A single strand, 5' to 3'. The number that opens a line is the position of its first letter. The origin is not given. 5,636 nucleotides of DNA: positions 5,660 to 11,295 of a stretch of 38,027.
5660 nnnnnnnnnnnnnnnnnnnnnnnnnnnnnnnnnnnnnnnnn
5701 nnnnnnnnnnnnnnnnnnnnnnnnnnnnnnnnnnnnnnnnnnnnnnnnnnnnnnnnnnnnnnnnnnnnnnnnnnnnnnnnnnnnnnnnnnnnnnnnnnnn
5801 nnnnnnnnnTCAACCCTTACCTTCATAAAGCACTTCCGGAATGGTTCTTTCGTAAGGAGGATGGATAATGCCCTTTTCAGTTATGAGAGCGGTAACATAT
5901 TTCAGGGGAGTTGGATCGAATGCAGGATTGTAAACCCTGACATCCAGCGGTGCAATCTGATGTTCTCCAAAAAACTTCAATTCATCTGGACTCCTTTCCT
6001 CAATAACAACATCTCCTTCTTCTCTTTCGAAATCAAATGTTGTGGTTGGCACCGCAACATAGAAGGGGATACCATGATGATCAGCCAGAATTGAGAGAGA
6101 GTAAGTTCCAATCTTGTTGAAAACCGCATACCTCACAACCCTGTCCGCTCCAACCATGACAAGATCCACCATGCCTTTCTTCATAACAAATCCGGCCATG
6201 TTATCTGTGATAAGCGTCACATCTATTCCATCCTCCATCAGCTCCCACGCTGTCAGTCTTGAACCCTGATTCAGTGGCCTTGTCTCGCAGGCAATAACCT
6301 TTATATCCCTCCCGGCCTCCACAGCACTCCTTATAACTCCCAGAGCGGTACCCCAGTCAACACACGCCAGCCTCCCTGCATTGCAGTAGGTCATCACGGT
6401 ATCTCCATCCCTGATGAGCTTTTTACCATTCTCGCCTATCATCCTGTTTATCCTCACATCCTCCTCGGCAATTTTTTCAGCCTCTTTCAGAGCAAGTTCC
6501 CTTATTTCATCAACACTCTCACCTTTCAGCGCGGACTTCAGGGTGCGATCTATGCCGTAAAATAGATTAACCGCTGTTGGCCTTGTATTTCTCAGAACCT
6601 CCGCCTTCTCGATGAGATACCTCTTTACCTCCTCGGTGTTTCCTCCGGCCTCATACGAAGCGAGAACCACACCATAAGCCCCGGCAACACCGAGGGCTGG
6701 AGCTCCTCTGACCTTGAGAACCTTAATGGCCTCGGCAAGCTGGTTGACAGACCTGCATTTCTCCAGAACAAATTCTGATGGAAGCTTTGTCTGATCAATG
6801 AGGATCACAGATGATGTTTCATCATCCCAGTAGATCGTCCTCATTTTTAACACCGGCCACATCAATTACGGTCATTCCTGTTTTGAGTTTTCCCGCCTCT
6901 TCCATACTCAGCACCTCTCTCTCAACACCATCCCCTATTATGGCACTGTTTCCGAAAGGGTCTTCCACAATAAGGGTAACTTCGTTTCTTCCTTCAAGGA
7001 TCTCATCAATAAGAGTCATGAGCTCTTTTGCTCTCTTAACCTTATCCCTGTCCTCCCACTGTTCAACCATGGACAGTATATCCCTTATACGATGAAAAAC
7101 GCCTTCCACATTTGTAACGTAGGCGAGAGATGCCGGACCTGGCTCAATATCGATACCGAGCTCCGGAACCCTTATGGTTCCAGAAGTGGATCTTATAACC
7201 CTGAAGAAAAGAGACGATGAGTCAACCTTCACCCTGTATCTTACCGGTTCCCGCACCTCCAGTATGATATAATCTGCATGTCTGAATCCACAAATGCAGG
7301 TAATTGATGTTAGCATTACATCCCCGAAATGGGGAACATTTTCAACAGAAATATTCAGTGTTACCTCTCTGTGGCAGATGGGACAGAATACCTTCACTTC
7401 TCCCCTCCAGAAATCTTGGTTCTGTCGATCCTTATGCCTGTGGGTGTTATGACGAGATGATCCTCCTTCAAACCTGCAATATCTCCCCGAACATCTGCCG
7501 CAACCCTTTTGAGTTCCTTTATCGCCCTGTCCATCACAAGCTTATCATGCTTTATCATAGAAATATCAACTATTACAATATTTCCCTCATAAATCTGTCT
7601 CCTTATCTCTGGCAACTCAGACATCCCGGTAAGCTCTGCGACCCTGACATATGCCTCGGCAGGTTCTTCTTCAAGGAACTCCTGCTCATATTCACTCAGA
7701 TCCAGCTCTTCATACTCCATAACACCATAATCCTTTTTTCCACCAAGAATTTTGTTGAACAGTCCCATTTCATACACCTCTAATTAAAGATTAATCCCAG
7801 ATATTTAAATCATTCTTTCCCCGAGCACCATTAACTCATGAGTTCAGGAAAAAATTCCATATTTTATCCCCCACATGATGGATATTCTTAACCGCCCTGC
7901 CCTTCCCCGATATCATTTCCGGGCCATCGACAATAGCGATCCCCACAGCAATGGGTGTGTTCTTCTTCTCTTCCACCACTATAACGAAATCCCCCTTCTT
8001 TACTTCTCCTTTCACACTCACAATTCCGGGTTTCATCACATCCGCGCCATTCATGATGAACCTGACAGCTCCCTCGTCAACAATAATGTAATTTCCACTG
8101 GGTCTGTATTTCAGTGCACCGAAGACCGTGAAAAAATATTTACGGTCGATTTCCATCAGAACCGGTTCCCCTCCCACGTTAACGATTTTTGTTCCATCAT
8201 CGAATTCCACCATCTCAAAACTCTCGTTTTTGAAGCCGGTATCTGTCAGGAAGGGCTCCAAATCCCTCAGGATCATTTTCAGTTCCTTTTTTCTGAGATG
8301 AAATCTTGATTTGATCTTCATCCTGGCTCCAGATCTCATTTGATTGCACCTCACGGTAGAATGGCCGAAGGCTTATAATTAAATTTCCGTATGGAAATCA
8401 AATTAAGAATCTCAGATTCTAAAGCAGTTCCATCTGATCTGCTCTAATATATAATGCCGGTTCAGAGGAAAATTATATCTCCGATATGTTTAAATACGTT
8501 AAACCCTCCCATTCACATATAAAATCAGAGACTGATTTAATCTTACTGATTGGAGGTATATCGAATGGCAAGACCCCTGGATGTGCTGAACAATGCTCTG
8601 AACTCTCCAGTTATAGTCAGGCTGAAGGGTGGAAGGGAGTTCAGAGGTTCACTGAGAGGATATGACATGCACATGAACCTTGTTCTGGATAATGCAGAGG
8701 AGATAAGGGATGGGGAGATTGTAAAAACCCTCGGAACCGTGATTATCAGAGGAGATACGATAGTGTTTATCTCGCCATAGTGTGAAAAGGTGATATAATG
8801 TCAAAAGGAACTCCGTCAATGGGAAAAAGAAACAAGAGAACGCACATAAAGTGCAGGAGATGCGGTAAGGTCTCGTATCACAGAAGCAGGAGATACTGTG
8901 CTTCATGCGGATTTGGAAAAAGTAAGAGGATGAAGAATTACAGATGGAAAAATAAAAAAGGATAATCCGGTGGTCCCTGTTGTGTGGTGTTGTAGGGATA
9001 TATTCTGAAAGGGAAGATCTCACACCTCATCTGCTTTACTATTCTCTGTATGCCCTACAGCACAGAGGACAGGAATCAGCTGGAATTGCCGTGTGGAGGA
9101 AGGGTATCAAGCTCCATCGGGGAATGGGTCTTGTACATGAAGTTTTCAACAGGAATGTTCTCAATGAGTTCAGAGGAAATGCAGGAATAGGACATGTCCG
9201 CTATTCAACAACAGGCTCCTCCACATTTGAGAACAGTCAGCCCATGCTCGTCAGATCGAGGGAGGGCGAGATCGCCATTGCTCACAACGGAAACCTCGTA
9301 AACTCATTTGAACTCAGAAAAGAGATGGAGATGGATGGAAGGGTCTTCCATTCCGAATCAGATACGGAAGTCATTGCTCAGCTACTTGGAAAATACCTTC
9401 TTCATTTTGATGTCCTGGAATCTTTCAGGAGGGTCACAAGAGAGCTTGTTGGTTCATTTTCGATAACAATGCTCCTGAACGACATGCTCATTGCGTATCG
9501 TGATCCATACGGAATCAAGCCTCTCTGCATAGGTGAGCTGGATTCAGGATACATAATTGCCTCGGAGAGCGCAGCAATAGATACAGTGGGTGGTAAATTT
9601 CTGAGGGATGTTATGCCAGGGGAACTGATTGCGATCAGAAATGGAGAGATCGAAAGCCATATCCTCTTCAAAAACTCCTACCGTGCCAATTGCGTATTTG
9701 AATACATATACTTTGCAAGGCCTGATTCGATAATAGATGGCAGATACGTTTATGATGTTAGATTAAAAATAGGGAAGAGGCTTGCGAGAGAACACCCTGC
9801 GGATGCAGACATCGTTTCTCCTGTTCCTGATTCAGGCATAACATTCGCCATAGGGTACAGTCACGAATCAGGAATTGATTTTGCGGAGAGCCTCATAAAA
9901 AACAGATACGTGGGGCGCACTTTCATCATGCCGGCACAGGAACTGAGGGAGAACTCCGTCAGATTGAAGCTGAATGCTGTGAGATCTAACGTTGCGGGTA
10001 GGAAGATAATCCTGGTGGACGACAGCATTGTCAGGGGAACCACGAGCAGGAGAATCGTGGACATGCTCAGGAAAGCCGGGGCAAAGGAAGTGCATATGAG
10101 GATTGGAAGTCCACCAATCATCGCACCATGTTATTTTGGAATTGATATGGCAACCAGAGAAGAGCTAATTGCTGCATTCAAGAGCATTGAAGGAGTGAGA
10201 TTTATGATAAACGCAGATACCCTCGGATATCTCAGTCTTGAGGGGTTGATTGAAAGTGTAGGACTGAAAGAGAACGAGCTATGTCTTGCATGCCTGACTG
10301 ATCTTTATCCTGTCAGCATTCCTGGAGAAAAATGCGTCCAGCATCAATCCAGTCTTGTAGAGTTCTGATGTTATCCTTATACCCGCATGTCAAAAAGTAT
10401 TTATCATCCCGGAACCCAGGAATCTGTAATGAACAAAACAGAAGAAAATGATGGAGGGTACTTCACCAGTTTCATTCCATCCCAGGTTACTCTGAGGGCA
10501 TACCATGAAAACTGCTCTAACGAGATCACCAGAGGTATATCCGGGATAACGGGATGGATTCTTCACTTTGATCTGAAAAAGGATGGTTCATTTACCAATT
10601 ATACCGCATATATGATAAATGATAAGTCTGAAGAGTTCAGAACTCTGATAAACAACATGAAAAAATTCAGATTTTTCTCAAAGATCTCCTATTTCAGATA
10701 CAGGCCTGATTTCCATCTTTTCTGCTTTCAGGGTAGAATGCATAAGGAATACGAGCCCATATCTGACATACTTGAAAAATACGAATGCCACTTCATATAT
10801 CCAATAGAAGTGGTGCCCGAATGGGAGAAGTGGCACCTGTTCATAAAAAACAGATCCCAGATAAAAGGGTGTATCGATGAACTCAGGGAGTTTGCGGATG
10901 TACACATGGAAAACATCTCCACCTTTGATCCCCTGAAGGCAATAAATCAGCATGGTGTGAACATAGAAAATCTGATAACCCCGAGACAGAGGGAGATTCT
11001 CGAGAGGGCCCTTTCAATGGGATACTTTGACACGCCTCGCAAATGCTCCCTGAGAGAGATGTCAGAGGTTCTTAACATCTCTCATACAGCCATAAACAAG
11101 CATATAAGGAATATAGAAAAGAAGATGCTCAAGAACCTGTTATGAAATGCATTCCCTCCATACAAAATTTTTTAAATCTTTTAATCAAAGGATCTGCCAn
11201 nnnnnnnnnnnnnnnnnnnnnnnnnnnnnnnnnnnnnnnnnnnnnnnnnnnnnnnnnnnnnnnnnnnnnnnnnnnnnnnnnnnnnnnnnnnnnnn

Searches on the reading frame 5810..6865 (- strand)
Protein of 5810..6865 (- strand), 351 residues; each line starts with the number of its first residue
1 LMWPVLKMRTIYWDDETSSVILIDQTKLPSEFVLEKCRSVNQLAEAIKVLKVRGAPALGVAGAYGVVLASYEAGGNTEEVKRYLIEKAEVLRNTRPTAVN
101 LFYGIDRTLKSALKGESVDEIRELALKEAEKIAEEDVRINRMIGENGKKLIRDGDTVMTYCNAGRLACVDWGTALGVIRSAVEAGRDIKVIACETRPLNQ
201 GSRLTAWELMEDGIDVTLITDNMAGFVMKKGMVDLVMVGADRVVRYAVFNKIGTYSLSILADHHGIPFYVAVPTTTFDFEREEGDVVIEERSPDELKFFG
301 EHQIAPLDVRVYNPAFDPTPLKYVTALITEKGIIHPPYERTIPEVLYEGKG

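Call 14: search_protein_families(library=pfam, proteins=[window:5810-6865:-])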
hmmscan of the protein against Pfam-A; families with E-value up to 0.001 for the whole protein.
window:5810-6865:- (351 aa): 1 family
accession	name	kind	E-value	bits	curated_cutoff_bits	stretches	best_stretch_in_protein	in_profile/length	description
PF01008.23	IF-2B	-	4.7e-90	302.1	22.4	1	51-336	1-280/280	Initiation factor 2 subunit family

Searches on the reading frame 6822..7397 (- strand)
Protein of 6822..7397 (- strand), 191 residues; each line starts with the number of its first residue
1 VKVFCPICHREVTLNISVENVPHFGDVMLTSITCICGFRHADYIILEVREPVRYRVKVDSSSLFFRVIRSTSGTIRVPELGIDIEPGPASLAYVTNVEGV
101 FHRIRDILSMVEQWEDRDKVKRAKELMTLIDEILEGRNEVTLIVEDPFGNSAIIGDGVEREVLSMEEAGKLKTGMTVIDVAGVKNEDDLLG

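Call 59: search_protein_families(library=pfam, proteins=[window:6822-7397:-], max_evalue=0.001)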
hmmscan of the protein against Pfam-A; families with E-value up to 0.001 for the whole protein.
window:6822-7397:- (191 aa): 2 families
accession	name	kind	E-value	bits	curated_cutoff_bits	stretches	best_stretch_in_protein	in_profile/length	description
PF22794.1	jr-ZPR1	-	1.3e-17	64.3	27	1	66-153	6-96/125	ZPR1 jelly-roll domain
PF03367.19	Zn_ribbon_ZPR1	-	3.4e-06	26.8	23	1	4-40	5-45/56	ZPR1 zinc-finger domain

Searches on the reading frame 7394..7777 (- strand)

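Call 59: search_protein_families(library=pfam, proteins=[window:7394-7777:-], max_evalue=0.001)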
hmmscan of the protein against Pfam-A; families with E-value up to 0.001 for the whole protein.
window:7394-7777:- (127 aa): 2 families
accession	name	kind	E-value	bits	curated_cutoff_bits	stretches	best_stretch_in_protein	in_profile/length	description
PF04472.17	SepF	-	4.2e-14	53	27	1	44-117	1-72/72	Cell division protein SepF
PF19091.5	DUF5779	-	7.2e-05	23.2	29.5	1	23-121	4-95/96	Family of unknown function (DUF5779)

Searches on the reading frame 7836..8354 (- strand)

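Call 59: search_protein_families(library=pfam, proteins=[window:7836-8354:-], max_evalue=0.001)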
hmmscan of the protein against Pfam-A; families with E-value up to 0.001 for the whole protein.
window:7836-8354:- (172 aa): 2 families
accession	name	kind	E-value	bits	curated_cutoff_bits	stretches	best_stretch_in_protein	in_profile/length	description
PF01472.26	PUA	-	1.8e-20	73.1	24.8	1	89-161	2-73/74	PUA domain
PF03657.19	UPF0113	-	9.3e-06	26.3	23.8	1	89-162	1-68/73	UPF0113 PUA domain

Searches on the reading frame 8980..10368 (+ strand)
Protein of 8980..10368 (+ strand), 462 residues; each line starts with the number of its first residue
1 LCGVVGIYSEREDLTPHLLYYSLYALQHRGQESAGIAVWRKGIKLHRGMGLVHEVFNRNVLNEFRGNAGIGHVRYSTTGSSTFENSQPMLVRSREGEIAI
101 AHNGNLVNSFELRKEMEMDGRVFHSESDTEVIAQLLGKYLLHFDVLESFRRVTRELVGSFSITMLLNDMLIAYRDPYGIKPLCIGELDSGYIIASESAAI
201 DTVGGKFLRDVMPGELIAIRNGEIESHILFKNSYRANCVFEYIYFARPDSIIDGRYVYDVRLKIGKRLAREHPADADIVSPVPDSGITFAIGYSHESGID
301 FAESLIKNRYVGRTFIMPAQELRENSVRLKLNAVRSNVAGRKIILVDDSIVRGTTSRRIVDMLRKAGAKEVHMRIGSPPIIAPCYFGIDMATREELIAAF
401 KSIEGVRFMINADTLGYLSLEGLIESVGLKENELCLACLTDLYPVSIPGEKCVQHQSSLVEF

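Call 14: search_protein_families(library=pfam, proteins=[window:8980-10368:+])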
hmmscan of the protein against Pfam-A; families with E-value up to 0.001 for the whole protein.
window:8980-10368:+ (462 aa): 4 families
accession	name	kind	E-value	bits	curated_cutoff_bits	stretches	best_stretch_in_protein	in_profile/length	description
PF13537.11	GATase_7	-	2.1e-21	76.6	25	1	81-200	8-121/123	Glutamine amidotransferase domain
PF13522.11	GATase_6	-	4.9e-21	75.5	27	1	65-196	9-130/130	Glutamine amidotransferase domain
PF00156.33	Pribosyltran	-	7.4e-07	29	26.3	1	269-372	19-119/158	Phosphoribosyl transferase domain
PF13230.11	GATase_4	-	1.2e-05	24.8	23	1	63-113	68-117/272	Glutamine amidotransferases class-II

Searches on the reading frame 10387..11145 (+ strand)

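Call 14: search_protein_families(library=pfam, proteins=[window:10387-11145:+])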
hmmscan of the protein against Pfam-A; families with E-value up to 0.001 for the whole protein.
window:10387-11145:+ (252 aa): 1 family
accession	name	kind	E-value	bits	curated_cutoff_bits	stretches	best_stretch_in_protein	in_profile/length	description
PF04967.18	HTH_10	-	1.8e-18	66.5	23.1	1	197-248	1-52/53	HTH DNA binding domain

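Call 46: search_protein_families(library=ncbifam, proteins=[window:10387-11145:+], max_evalue=0.00001)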
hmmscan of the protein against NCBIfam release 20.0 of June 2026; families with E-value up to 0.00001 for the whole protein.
window:10387-11145:+ (252 aa): 0 families
